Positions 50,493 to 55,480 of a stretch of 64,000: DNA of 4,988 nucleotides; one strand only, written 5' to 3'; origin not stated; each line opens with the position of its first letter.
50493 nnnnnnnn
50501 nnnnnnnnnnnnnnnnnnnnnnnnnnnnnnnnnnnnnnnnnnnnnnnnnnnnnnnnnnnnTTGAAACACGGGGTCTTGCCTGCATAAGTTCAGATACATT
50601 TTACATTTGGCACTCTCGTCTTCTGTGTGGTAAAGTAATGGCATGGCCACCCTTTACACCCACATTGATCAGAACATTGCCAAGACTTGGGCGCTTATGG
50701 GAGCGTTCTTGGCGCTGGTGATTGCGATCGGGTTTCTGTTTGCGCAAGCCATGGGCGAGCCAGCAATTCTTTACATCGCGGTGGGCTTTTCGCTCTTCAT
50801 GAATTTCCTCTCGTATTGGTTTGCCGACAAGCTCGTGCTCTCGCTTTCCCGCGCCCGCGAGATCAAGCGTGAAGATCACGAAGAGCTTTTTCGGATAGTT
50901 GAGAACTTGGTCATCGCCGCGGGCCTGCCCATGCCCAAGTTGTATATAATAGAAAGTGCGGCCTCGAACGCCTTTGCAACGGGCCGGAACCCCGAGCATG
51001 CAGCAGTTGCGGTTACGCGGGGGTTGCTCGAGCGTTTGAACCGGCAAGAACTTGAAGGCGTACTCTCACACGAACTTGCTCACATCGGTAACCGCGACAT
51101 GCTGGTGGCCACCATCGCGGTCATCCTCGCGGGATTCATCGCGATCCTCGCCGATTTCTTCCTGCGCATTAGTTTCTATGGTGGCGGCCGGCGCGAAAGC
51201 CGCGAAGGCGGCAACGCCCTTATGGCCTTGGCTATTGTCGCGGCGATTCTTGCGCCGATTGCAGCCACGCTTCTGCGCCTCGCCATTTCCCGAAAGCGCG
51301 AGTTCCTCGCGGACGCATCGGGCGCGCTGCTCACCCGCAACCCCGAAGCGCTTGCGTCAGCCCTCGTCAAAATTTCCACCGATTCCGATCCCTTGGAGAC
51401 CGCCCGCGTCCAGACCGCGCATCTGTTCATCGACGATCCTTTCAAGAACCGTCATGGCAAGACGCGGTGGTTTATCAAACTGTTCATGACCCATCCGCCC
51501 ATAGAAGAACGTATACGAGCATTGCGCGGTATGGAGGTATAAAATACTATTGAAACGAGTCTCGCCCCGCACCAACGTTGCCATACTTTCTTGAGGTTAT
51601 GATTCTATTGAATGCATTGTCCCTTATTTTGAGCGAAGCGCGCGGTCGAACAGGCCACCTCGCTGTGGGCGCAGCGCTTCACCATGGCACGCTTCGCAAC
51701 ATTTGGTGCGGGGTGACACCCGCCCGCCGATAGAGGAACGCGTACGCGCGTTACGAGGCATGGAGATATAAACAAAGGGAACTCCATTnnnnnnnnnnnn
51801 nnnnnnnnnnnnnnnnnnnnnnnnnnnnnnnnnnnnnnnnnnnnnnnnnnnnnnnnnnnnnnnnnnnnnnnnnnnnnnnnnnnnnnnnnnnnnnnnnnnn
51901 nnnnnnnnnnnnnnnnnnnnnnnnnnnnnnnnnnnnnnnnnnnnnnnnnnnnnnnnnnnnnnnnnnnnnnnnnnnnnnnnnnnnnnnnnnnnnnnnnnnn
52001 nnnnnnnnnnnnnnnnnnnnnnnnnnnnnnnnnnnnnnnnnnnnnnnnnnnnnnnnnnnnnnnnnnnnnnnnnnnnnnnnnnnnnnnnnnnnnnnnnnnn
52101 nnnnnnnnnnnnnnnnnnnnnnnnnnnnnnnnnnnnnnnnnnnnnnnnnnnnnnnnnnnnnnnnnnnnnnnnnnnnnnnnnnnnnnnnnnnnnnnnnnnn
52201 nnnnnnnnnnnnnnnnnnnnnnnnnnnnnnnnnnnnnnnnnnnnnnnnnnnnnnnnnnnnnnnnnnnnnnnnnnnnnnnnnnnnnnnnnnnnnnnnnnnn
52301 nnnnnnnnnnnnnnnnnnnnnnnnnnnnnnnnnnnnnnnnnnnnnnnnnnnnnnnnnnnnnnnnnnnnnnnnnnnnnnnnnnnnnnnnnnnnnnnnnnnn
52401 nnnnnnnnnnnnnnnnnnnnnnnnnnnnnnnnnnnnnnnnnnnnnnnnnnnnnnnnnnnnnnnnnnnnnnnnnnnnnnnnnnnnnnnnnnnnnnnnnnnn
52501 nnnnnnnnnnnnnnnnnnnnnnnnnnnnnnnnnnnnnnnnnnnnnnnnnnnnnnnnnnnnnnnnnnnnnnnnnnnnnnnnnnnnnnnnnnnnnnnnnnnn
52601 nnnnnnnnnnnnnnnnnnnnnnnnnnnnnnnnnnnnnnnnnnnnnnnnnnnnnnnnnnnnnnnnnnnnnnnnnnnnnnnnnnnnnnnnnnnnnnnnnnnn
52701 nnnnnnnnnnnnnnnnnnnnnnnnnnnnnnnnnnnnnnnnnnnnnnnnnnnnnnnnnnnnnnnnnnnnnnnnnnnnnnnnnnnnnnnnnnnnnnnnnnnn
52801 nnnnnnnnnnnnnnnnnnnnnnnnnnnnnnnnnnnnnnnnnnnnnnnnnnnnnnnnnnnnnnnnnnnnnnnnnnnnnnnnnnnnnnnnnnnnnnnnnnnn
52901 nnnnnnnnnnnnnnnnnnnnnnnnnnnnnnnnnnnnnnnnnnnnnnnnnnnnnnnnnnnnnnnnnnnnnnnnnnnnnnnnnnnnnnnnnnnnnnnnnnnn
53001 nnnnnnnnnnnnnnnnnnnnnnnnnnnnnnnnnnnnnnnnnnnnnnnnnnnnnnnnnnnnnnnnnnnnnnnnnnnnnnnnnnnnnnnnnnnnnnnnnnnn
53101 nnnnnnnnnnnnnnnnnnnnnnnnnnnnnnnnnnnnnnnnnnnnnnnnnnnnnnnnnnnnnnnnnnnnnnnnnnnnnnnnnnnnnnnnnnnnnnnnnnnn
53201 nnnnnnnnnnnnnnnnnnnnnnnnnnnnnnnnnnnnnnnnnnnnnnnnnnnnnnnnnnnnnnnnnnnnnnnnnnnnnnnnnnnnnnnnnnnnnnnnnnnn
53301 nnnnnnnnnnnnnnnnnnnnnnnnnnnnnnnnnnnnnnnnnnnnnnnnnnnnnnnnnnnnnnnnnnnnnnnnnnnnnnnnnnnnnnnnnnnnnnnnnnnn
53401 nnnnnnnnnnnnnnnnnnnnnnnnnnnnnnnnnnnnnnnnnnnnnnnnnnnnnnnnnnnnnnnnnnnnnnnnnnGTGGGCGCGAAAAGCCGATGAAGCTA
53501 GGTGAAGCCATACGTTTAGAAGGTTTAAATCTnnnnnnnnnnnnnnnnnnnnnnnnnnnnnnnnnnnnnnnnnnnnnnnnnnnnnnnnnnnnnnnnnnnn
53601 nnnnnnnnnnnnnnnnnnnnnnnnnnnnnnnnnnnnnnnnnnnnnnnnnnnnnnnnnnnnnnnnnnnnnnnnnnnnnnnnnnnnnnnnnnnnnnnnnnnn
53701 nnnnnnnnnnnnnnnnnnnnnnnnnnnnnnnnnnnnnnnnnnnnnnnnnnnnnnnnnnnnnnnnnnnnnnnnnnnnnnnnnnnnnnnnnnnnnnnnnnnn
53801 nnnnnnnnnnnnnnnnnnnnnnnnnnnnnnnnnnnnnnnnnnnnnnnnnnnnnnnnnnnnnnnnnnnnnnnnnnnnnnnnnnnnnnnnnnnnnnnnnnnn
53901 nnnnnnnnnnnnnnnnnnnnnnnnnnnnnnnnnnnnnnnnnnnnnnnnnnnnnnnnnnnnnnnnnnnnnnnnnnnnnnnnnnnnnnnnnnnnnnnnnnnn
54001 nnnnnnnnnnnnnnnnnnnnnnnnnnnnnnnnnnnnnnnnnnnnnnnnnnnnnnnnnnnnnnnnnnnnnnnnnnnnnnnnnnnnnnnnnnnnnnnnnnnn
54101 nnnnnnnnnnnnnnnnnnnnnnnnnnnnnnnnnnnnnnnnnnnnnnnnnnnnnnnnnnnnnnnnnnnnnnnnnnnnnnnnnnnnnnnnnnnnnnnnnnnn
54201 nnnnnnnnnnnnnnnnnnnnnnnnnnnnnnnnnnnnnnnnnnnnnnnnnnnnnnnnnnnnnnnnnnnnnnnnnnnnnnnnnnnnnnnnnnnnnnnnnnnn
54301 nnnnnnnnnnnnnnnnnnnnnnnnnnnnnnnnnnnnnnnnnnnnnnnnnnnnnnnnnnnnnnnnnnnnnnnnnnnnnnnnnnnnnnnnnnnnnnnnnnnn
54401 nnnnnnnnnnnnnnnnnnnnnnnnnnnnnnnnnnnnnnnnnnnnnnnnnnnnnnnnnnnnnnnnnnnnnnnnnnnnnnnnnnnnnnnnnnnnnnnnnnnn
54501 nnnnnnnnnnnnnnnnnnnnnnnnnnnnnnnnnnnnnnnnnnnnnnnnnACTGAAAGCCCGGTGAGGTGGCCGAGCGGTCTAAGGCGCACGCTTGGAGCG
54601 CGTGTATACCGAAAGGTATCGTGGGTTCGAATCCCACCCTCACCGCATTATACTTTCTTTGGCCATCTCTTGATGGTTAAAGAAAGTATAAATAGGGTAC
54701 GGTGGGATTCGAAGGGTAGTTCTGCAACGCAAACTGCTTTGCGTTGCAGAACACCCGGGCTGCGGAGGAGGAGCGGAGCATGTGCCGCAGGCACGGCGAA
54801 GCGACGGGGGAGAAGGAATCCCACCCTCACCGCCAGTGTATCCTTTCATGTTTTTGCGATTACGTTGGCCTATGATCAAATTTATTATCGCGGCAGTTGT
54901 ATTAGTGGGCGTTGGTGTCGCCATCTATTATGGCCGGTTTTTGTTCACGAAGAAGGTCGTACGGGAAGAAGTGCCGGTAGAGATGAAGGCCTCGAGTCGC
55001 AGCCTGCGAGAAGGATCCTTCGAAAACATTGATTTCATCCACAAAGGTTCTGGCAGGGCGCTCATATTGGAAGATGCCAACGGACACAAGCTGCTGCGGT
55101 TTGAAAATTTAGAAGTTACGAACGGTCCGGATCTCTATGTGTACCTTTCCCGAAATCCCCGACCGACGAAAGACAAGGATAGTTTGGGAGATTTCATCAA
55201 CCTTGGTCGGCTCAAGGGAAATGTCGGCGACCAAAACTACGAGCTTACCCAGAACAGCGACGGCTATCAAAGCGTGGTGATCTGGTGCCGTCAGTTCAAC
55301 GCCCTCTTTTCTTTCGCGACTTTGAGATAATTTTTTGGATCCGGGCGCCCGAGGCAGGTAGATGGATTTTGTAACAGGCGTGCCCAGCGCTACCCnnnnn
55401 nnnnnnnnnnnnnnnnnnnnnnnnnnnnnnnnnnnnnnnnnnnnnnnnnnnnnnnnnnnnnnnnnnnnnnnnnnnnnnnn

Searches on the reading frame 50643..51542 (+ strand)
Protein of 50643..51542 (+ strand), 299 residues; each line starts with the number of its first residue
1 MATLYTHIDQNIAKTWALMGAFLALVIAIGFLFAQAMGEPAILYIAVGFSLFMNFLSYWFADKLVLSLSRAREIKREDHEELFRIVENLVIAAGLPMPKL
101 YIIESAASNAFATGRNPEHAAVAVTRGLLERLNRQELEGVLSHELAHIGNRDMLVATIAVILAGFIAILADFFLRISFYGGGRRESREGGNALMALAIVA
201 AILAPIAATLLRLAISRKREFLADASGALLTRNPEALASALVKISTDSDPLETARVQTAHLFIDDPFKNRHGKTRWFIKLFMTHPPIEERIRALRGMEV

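Call 8: search_protein_families(library=pfam, proteins=[window:50643-51542:+], max_evalue=0.01)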
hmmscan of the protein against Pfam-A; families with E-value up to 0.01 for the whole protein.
window:50643-51542:+ (299 aa): 2 families
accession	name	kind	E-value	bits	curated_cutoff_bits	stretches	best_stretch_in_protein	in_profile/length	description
PF01435.24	Peptidase_M48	-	7.3e-36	124.2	20.3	1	79-297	4-185/186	Peptidase family M48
PF05569.17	Peptidase_M56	-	0.0032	17.1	31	1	127-162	183-218/296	BlaR1 peptidase M56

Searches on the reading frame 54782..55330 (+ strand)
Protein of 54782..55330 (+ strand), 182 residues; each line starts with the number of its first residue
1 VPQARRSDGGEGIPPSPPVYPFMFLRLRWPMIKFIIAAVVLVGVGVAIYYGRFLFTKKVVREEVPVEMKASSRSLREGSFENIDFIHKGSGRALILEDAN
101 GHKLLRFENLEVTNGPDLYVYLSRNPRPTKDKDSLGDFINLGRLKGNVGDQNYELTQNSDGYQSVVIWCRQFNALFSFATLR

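Call 86: search_protein_families(library=pfam, proteins=[window:54782-55330:+], max_evalue=0.001)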
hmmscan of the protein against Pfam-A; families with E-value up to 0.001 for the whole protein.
window:54782-55330:+ (182 aa): 1 family
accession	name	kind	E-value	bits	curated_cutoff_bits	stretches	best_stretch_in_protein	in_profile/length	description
PF10517.14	DM13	-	3.6e-18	66.6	25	1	87-181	7-105/105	Electron transfer DM13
